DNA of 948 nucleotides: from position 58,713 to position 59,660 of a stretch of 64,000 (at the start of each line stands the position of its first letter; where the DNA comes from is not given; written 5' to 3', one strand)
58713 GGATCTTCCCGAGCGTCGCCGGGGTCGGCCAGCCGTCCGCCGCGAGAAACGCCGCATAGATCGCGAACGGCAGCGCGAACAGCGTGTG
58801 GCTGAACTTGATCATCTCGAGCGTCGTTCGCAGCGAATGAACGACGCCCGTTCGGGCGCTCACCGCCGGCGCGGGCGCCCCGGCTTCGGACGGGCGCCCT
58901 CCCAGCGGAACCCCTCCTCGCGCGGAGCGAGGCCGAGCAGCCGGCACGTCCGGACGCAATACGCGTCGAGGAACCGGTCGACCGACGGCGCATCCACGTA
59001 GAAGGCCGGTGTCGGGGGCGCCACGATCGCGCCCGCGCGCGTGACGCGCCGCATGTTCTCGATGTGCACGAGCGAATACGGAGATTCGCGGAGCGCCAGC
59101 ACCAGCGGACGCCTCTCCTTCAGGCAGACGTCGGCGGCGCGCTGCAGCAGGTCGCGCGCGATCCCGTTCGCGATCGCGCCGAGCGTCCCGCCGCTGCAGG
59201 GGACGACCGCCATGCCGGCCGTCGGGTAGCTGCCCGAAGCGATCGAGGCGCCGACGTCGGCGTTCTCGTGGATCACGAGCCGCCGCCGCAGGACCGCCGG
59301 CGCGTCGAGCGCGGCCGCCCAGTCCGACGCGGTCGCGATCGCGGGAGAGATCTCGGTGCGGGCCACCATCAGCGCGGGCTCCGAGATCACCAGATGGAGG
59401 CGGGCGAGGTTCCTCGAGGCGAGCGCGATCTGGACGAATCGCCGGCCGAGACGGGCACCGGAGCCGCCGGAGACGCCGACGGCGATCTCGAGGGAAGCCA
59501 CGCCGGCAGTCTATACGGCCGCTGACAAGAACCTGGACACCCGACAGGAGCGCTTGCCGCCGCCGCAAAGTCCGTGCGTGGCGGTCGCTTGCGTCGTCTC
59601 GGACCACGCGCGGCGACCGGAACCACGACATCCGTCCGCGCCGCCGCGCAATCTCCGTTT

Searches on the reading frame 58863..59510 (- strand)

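Call 51: search_protein_families(library=pfam, proteins=[window:58863-59510:-], max_evalue=0.0001)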
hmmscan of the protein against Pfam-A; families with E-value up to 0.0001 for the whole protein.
window:58863-59510:- (216 aa): 1 family
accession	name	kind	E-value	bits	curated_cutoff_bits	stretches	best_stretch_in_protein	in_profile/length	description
PF02441.25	Flavoprotein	-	3.3e-30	105.3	22.7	1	8-177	2-139/162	Flavoprotein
